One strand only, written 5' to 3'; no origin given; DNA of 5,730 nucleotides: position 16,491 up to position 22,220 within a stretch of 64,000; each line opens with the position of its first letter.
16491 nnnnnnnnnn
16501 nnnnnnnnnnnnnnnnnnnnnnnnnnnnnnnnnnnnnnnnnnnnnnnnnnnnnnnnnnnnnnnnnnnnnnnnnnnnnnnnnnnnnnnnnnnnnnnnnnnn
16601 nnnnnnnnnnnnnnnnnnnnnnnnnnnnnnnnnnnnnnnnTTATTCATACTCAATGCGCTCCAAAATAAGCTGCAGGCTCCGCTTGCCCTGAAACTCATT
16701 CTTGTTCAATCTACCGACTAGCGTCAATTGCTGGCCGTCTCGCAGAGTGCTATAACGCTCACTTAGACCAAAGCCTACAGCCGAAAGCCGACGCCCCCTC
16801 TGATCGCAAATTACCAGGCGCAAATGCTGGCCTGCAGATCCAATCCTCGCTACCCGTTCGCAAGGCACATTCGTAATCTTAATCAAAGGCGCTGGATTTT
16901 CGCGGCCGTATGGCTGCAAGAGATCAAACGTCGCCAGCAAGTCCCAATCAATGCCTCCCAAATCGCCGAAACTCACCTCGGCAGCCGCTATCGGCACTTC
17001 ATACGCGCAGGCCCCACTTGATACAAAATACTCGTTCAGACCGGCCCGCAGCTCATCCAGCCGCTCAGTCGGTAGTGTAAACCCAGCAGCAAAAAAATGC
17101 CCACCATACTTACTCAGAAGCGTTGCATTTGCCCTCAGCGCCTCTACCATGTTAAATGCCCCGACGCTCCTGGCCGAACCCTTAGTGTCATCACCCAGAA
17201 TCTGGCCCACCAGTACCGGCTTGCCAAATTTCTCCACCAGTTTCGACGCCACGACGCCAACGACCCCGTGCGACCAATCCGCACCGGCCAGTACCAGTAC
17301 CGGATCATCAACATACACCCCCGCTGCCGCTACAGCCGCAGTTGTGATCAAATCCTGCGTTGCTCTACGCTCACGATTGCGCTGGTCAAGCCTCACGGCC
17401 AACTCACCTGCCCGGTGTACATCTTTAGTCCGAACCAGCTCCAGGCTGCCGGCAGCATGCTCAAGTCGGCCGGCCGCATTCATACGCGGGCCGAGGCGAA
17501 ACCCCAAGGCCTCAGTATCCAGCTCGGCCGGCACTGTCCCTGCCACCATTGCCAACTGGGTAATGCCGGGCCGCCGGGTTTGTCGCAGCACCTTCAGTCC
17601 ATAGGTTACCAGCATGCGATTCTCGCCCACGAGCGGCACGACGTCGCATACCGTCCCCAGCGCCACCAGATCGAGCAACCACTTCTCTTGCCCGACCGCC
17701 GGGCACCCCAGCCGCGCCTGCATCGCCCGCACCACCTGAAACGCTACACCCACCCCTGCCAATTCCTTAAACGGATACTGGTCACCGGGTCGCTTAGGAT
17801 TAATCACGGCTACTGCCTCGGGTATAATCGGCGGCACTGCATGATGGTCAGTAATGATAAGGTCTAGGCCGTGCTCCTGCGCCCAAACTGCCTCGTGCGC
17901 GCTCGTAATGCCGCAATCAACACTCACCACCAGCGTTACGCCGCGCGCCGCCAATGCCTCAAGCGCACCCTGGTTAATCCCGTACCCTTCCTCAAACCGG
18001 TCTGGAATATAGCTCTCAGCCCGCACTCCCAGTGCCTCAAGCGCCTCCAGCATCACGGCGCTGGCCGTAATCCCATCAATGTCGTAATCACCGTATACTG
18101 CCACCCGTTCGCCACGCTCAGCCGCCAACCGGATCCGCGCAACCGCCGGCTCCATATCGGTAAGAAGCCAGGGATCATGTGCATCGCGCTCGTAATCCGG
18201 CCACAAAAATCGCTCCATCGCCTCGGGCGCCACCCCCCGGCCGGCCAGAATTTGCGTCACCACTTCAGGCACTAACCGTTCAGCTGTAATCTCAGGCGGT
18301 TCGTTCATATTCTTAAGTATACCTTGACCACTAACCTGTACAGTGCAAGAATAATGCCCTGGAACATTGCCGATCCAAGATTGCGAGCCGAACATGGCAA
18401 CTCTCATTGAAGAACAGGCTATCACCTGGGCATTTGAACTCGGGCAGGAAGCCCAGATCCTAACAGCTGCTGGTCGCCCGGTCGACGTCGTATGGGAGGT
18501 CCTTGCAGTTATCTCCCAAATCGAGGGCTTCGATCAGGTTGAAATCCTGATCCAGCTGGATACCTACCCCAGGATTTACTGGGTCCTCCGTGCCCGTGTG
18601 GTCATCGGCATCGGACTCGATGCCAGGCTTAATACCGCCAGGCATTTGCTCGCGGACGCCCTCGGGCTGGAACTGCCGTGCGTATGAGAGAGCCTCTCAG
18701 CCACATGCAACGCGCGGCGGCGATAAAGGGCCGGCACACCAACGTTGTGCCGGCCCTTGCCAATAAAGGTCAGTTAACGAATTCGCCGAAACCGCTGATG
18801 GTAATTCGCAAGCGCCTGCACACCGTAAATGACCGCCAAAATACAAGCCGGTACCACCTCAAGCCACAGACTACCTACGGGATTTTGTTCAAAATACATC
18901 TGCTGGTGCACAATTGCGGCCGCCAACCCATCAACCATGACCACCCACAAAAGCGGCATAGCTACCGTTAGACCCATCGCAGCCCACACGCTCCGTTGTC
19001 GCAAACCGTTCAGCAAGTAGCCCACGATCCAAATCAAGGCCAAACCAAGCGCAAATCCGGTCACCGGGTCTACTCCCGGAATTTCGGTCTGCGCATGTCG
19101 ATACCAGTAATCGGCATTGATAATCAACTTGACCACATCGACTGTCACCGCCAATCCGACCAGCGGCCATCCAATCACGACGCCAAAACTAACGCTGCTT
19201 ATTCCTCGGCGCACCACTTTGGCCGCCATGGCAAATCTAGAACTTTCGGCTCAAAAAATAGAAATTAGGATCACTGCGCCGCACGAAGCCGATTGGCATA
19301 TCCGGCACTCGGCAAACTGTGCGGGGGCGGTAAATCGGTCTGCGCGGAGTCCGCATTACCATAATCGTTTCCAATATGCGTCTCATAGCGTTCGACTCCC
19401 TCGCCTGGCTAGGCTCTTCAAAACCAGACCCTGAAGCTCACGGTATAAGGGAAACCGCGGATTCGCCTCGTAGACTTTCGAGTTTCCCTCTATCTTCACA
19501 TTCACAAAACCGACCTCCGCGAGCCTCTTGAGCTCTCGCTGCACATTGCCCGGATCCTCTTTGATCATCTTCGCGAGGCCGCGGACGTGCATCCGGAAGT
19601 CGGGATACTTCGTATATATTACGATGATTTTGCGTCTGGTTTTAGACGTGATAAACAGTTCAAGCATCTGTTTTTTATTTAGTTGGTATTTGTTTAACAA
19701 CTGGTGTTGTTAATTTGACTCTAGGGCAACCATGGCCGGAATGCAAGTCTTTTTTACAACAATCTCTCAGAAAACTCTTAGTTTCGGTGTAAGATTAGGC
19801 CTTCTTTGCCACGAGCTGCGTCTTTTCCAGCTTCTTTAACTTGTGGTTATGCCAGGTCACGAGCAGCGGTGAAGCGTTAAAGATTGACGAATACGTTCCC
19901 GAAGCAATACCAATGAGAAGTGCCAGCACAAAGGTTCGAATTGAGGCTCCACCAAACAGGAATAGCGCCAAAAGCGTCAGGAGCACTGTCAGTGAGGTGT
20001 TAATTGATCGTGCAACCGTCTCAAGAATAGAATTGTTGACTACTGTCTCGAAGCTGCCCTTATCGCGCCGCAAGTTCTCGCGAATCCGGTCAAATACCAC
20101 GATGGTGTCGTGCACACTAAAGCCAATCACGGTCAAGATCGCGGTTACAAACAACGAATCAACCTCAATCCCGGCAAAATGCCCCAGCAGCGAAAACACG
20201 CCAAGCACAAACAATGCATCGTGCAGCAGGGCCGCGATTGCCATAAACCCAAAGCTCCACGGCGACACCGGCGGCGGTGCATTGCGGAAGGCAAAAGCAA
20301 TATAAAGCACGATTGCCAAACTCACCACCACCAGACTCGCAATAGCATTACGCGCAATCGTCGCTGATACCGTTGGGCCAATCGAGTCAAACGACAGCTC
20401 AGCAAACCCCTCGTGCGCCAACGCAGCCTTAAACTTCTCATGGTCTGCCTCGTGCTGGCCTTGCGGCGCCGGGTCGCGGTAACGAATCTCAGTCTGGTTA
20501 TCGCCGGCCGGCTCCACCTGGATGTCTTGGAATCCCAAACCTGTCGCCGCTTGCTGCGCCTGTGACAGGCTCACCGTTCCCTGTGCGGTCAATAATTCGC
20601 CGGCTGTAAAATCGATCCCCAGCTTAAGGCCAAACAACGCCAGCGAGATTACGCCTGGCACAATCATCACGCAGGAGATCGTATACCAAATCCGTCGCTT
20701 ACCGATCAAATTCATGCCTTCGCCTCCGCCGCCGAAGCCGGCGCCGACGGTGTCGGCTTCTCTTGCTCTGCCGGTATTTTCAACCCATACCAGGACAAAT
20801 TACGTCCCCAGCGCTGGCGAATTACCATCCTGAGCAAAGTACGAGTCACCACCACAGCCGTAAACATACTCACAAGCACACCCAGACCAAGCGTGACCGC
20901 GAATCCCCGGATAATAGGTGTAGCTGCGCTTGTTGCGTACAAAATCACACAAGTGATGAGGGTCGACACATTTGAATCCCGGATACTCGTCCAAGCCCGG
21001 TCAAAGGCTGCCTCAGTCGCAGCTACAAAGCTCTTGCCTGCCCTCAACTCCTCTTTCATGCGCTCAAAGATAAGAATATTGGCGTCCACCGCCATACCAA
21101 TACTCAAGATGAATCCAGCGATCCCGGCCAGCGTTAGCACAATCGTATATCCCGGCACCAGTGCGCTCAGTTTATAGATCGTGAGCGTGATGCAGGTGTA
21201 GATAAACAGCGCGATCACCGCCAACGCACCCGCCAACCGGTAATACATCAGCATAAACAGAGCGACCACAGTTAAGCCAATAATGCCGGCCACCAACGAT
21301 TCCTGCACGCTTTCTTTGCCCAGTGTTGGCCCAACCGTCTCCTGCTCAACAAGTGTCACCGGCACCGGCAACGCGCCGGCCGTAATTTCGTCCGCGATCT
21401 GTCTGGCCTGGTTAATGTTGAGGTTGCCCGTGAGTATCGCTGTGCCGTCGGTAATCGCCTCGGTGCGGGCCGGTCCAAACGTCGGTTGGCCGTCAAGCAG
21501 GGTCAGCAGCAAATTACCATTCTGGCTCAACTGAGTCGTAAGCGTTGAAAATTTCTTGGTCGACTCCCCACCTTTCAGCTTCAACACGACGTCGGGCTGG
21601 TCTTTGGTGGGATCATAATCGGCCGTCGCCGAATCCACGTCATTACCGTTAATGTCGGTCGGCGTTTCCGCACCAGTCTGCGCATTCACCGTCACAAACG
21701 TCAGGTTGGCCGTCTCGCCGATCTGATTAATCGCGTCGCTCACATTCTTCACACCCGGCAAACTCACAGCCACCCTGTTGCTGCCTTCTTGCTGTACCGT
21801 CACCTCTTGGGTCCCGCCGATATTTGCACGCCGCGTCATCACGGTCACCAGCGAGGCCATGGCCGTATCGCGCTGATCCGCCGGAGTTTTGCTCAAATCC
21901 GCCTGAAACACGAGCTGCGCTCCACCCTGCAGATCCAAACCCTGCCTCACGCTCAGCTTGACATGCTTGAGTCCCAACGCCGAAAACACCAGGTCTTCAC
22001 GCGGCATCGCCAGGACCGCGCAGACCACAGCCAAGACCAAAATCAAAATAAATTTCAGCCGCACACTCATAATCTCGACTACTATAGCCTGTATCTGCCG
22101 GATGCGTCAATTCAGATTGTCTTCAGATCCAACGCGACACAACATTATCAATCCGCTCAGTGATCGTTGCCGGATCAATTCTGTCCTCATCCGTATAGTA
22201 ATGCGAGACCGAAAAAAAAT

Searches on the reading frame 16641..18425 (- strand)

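Call 88: search_protein_families(library=pfam, proteins=[window:16641-18425:-], max_evalue=0.0001)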
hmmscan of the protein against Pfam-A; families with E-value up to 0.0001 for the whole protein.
window:16641-18425:- (594 aa): 3 families
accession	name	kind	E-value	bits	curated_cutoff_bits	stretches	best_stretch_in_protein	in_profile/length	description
PF01368.27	DHH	-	6.8e-23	81.7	28.1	1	107-258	1-125/125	DHH family, N-terminal domain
PF17768.7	RecJ_OB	-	8.7e-23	80.9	27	1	490-589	8-106/107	RecJ OB domain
PF02272.25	DHHA1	-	3.1e-14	53.7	25.9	1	374-467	2-100/102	DHHA1 domain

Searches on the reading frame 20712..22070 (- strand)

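Call 88: search_protein_families(library=pfam, proteins=[window:20712-22070:-], max_evalue=0.0001)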
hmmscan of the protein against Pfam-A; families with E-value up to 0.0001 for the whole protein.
window:20712-22070:- (452 aa): 4 families
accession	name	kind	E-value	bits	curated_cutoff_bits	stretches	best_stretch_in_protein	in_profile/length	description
PF21760.3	SecD_1st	-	2.1e-14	53.1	27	1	73-129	3-59/60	Protein translocase subunit SecDF, P1 domain, N-terminal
PF02355.23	SecD_SecF_C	-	6e-12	45.8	20.5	1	240-417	15-187/189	Protein export membrane protein SecD/SecF, C-terminal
PF22599.2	SecDF_P1_head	-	3.2e-10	40.4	27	1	138-236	19-114/114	SecDF, P1 head subdomain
PF03176.21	MMPL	-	3e-09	36.7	20.5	1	254-418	141-304/333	MMPL family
